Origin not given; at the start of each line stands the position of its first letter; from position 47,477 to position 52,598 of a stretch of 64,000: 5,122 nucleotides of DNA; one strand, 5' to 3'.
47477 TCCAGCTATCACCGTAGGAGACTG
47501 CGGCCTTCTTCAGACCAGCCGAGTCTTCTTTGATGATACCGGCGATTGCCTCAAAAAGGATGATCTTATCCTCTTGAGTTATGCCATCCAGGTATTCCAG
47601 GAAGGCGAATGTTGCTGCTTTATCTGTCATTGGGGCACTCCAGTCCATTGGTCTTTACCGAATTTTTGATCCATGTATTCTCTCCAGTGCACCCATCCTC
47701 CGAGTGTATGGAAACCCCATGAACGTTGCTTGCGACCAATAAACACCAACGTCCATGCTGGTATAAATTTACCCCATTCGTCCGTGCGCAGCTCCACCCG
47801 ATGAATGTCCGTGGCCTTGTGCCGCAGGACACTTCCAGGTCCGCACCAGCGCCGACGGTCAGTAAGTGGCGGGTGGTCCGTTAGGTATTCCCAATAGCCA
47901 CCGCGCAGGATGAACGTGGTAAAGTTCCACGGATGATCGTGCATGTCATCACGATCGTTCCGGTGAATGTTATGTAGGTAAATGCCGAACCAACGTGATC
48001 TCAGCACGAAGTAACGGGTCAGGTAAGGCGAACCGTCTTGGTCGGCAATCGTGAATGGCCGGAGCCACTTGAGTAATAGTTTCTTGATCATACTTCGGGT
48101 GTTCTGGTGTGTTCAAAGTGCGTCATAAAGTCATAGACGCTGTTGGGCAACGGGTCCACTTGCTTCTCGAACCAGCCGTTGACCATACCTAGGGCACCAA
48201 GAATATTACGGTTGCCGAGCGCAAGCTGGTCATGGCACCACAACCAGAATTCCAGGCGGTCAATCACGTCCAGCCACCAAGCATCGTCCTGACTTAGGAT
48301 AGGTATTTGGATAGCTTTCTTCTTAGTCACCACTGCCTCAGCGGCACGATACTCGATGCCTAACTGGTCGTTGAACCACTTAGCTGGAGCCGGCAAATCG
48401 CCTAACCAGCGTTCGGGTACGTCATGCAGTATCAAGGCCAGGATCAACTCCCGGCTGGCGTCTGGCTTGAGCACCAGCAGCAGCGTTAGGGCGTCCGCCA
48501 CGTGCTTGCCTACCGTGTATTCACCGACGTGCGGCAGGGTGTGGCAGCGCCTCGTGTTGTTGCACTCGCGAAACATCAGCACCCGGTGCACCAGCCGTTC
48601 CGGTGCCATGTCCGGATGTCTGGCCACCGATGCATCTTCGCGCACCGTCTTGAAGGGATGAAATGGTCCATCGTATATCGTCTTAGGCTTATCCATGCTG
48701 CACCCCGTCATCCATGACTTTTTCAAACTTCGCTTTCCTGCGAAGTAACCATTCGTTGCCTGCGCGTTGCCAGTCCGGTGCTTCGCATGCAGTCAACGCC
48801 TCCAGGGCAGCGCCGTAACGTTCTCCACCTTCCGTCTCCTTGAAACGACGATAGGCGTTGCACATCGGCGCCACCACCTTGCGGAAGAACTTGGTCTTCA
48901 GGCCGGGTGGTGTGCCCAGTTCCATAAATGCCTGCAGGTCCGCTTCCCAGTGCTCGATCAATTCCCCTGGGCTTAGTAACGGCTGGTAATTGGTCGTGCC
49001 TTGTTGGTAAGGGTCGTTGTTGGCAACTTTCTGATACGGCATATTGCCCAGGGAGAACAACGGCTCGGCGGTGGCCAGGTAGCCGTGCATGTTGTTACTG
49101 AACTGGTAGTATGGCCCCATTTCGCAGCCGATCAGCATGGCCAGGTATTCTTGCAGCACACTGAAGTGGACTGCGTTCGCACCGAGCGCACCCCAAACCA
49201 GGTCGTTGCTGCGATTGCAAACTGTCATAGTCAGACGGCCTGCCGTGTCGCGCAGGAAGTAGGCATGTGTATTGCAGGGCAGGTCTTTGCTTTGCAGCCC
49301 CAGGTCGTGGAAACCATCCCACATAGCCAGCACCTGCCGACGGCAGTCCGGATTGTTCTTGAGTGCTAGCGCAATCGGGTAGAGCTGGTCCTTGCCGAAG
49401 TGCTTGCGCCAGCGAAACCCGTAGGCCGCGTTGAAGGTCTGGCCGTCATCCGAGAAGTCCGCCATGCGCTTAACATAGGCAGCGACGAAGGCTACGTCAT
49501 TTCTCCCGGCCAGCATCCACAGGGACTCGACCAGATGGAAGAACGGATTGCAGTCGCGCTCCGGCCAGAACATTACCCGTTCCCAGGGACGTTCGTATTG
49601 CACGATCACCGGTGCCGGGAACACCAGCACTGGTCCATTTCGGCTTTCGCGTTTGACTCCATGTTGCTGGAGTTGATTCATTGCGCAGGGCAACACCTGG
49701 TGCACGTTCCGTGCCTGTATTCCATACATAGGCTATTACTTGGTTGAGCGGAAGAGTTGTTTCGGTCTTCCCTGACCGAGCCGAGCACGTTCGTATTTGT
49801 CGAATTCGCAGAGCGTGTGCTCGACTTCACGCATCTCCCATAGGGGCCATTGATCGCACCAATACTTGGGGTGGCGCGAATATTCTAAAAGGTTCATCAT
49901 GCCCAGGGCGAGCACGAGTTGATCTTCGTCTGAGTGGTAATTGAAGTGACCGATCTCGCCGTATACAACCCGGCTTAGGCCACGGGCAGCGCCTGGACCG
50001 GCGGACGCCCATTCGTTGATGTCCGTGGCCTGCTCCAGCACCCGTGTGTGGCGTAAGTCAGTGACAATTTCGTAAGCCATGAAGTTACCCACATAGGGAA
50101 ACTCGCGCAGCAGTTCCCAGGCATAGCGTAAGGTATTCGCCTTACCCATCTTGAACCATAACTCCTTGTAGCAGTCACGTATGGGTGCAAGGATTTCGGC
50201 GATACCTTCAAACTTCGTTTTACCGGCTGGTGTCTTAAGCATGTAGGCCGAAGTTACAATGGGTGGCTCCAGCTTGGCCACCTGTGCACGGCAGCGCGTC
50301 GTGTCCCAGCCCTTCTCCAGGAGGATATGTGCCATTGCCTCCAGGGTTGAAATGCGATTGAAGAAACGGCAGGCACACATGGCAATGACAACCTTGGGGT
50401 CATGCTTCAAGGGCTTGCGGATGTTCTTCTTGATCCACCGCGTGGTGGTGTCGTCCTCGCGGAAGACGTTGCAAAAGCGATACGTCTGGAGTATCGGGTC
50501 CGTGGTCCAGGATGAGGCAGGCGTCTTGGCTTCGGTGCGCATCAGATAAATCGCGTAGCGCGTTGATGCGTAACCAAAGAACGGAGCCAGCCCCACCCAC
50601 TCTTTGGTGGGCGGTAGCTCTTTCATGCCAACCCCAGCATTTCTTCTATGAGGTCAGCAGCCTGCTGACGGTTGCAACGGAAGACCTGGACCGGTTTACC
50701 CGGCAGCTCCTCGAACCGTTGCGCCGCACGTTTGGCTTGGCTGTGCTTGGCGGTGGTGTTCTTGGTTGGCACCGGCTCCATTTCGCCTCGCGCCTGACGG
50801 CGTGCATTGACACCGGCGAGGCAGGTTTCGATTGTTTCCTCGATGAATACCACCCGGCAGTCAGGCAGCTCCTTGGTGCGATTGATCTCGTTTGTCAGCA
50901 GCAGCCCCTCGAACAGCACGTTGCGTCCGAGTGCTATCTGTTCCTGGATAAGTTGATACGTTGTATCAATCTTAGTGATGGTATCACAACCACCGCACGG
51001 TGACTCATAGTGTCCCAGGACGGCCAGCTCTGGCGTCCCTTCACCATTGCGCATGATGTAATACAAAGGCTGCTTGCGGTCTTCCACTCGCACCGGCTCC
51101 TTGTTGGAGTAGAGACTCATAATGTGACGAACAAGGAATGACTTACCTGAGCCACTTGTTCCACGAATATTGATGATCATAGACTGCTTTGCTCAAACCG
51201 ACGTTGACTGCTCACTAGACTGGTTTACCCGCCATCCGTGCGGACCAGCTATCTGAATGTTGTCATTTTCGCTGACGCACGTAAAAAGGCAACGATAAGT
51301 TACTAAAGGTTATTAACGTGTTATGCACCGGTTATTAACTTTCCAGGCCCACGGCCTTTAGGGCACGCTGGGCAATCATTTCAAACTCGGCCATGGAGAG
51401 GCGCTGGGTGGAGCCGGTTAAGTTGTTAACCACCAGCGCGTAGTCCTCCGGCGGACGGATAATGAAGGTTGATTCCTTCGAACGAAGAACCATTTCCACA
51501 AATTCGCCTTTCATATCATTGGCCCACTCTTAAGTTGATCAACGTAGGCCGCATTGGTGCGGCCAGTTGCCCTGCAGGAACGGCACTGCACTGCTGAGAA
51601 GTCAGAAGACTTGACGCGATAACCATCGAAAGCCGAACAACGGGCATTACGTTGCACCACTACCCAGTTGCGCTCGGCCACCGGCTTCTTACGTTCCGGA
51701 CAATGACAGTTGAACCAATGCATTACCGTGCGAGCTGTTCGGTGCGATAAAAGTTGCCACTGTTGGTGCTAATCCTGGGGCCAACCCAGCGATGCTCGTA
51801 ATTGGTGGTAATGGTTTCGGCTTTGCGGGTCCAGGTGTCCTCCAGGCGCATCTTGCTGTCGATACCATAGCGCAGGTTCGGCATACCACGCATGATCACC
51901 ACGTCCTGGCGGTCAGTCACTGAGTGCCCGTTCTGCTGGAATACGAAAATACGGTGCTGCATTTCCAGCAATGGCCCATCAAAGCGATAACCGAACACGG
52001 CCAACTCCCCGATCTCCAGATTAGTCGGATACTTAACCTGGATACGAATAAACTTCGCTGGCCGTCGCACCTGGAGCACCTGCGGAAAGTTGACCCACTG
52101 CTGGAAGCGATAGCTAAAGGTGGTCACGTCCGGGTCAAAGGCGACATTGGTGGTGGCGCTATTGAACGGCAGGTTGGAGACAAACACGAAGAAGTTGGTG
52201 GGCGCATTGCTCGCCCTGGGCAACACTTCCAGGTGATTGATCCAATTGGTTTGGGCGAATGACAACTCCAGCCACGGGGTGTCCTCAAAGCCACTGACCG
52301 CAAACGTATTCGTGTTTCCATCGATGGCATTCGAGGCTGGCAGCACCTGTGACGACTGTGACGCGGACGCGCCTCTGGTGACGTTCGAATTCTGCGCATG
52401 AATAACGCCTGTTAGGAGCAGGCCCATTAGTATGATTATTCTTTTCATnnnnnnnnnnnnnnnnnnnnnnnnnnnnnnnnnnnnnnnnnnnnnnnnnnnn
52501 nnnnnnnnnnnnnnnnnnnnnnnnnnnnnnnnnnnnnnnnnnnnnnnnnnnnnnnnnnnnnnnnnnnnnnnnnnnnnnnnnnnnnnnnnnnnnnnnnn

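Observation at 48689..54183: Thymidine hypermodification cluster with flavin enzyme but no acetyltransferase: possible novel end-product base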

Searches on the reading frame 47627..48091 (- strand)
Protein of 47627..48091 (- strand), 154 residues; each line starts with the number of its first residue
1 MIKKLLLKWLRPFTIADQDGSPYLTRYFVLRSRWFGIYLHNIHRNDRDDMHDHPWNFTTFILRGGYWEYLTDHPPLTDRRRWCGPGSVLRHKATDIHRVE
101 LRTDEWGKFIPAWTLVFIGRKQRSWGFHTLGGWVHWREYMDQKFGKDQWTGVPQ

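Call 45: search_protein_families(library=pfam, proteins=[window:47627-48091:-], max_evalue=0.05)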
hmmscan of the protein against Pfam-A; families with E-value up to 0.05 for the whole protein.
window:47627-48091:- (154 aa): 0 families

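Call 63: search_protein_families(library=phrogs, proteins=[window:47627-48091:-], max_evalue=0.001)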
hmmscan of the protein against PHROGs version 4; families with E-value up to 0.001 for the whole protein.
window:47627-48091:- (154 aa): 1 family
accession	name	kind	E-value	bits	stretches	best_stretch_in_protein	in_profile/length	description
phrog_4786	-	other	2.4e-41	143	1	17-149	35-165/252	cysteine dioxygenase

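Call 65: search_dna_similar(query=window:47627-48091:-, collection=phages, mode=protein, max_rows=30, rows=spread, max_evalue=0.001)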
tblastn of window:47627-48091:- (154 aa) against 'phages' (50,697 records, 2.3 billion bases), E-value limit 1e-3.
Records with a match: 96; places in all: 96; records where one place covers at least 80% of the query: 74.
Best place of each record, by identity: <60% 96.
By first word of the organism name: Mycobacterium 53; Burkholderia 7; Gordonia 7; Pseudomonas 6; Xylella 6; Brevundimonas 2; Xanthomonas 2; Stenotrophomonas 2; Caulobacter 2; Tunturiibacter 1; and 8 more.
By host as written in the record: Mycobacterium smegmatis mc2 155 26; Gordonia terrae 3612 7; Mycobacterium smegmatis mc#155 6; - 6; Xylella fastidiosa 4; Brevundimonas pondensis LVF1 2; Burkholderia sp. 2; Burkholderia cenocepacia C6433 2; and 35 more.
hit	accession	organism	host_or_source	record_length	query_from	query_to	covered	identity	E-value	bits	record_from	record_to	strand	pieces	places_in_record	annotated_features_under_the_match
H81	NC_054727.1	Mycobacterium phage Phrappuccino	Mycobacterium smegmatis mc#155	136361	13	151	90%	39.7%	2e-19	89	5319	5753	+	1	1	4: cysteine dioxygenase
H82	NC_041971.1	Mycobacterium phage Rey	Mycobacterium smegmatis mc2 155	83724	13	143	85%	41.4%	2e-21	95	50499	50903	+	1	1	82: cysteine dioxygenase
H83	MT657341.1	Mycobacterium phage Estes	Mycobacterium smegmatis mc2 155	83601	13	139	82%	42.0%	2e-20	92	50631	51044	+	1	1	83: hypothetical protein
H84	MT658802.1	Mycobacterium phage Aziz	Mycobacterium smegmatis mc2 155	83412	13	139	82%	42.0%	3e-20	91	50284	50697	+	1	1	81: hypothetical protein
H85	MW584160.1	Mycobacterium phage prophi86-1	Mycobacterium abscessus GD86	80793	14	143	84%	40.0%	2e-19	89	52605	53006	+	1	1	90: cysteine dioxygenase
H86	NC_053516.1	Mycobacterium phage Reindeer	Mycobacterium smegmatis mc2 155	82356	14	143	84%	39.7%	1e-19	89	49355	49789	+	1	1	76: cysteine dioxygenase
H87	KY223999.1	Mycobacterium phage MrMagoo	Mycobacterium smegmatis mc2 155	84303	13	139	82%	40.6%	5e-20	91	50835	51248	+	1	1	84: hypothetical protein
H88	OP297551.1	Mycobacterium phage Skinny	Mycobacterium smegmatis mc2 155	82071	15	142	83%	38.3%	1e-20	92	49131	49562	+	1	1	77: hypothetical protein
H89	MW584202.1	Mycobacterium phage prophiGD54-2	Mycobacterium abscessus GD54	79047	13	143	85%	37.3%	1e-17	84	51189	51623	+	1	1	81: cysteine dioxygenase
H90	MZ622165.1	Gordonia phage LonelyBoi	Gordonia terrae 3612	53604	11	146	88%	35.4%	7e-13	71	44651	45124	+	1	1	60: hypothetical protein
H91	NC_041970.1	Mycobacterium phage Bongo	Mycobacterium smegmatis mc2 155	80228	15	142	83%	37.6%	2e-20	92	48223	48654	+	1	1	74: cysteine dioxygenase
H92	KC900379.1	Mycobacterium phage PegLeg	Mycobacterium smegmatis mc2 155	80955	15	142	83%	37.6%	2e-20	92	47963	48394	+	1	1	hypothetical protein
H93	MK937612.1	Mycobacterium phage LilhomieP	Mycobacterium smegmatis mc2 155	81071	15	142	83%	37.6%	2e-20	92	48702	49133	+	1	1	74: hypothetical protein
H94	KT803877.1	Burkholderia phage PE067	Burkholderia thailandensis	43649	13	154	92%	33.8%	3e-14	74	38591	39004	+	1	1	hypothetical protein | cobalt-factor II C(20)-methyltransferase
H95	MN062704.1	Gordonia phage JuJu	Gordonia terrae 3612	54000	12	127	75%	39.8%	8e-15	76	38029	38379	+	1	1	54: hypothetical protein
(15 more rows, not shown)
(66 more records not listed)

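Call 108: search_solved_structures(query=window:47627-48091:-, max_evalue=1)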
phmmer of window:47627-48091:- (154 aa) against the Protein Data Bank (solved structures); distinct sequences matched with E-value up to 1: 1.
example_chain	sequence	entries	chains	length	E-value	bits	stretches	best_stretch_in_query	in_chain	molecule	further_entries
3ayt_A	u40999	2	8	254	0.49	13.3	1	33-67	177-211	Putative uncharacterized protein TTHB071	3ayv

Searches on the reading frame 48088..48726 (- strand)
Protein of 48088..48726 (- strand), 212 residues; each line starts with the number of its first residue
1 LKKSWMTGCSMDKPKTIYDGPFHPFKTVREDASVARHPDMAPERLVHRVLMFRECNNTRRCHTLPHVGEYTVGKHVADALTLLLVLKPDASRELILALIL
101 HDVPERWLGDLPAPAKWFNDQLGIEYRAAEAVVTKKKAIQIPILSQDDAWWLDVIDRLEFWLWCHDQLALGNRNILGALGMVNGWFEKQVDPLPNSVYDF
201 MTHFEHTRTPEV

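Call 3: search_protein_families(library=pfam, proteins=[window:48088-48726:-], max_evalue=0.01)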
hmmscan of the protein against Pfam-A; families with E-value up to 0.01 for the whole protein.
window:48088-48726:- (212 aa): 1 family
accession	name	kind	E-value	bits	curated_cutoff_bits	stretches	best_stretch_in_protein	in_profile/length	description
PF12917.13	YfbR-like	-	1.9e-05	24.9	25.9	1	93-141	56-104/182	5'-deoxynucleotidase YfbR-like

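Call 4: search_protein_families(library=phrogs, proteins=[window:48088-48726:-], max_evalue=0.001)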
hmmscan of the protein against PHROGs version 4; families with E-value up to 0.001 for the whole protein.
window:48088-48726:- (212 aa): 4 families
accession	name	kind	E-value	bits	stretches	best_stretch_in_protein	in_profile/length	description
phrog_6047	-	unknown function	3.8e-43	148.7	1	44-204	4-161/186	-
phrog_38769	-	unknown function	1.9e-13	51.4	1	67-174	32-140/198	-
phrog_7076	-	DNA, RNA and nucleotide metabolism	9e-06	26.5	1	90-139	59-107/188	dATP triphosphohydrolase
phrog_318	-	other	3.1e-05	24.8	1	70-134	141-198/296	deoxyribonucleoside 5' monophosphate phosphatase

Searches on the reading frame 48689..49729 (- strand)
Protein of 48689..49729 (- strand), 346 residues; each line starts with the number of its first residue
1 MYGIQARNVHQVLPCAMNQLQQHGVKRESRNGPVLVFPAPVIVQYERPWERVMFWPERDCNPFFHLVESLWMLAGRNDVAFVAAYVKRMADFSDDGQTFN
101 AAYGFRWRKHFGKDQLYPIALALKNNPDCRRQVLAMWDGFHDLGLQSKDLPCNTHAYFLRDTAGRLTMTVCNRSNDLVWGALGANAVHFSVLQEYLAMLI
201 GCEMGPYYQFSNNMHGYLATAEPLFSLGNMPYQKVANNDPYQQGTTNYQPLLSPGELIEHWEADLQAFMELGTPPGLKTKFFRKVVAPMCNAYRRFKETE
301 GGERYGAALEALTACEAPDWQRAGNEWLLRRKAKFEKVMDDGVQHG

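Call 3: search_protein_families(library=pfam, proteins=[window:48689-49729:-], max_evalue=0.01)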
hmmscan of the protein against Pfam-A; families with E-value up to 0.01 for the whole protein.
window:48689-49729:- (346 aa): 1 family
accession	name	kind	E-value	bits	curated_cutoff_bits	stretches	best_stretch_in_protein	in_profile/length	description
PF00303.24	Thymidylat_synt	-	4e-16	59.4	24.3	1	64-222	54-216/266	Thymidylate synthase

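Call 4: search_protein_families(library=phrogs, proteins=[window:48689-49729:-], max_evalue=0.001)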
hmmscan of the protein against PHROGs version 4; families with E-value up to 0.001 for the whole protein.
window:48689-49729:- (346 aa): 4 families
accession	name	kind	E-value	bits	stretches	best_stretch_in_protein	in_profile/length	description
phrog_5131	-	DNA, RNA and nucleotide metabolism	3.1e-120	402.7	1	1-343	1-354/357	thymidylate synthase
phrog_3676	-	DNA, RNA and nucleotide metabolism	1.1e-41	144.2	1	11-222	15-232/351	thymidylate synthase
phrog_160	-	DNA, RNA and nucleotide metabolism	1.4e-23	84.3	1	57-218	81-254/335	thymidylate synthase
phrog_5682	-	DNA, RNA and nucleotide metabolism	3.4e-09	37.3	1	95-220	35-154/209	thymidylate synthase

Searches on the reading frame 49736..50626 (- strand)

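Call 3: search_protein_families(library=pfam, proteins=[window:49736-50626:-], max_evalue=0.01)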
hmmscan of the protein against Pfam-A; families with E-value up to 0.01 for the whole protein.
window:49736-50626:- (296 aa): 1 family
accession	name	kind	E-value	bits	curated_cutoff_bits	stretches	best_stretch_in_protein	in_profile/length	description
PF18723.6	HMUDK_hel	-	1e-41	143.6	25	1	16-283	7-276/281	5-hmdU DNA kinase, helical domain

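Call 4: search_protein_families(library=phrogs, proteins=[window:49736-50626:-], max_evalue=0.001)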
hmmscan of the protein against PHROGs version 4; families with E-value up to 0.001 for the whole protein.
window:49736-50626:- (296 aa): 1 family
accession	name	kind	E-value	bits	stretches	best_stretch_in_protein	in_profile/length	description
phrog_2396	-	unknown function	1.5e-56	193.4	1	16-293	10-318/331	-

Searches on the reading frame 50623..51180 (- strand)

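Call 3: search_protein_families(library=pfam, proteins=[window:50623-51180:-], max_evalue=0.01)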
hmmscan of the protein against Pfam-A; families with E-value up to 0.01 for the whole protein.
window:50623-51180:- (185 aa): 2 families
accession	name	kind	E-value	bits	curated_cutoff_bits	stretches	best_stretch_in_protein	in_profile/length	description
PF00005.33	ABC_tran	-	0.0055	17.8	25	1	2-29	13-41/137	ABC transporter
PF05729.18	NACHT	-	0.0079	16.5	26.7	0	3-28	3-28/167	NACHT domain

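Call 4: search_protein_families(library=phrogs, proteins=[window:50623-51180:-], max_evalue=0.001)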
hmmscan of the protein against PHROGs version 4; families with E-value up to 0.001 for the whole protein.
window:50623-51180:- (185 aa): 1 family
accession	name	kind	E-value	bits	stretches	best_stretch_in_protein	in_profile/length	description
phrog_800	-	head and packaging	1.9e-17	64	1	2-182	34-213/511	terminase small subunit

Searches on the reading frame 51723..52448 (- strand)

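Call 3: search_protein_families(library=pfam, proteins=[window:51723-52448:-], max_evalue=0.01)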
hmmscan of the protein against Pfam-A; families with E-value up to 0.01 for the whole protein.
window:51723-52448:- (241 aa): 2 families
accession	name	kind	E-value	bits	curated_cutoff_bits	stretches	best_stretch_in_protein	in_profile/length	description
PF22633.2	F5_F8_type_C_2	-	6.4e-06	27.1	27.8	1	40-96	1-60/91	NedA-like, galactose-binding domain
PF00754.31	F5_F8_type_C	-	7.7e-06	26.5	28.2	1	28-92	3-72/127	F5/8 type C domain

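Call 4: search_protein_families(library=phrogs, proteins=[window:51723-52448:-], max_evalue=0.001)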
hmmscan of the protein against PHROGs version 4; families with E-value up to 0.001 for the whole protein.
window:51723-52448:- (241 aa): 0 families
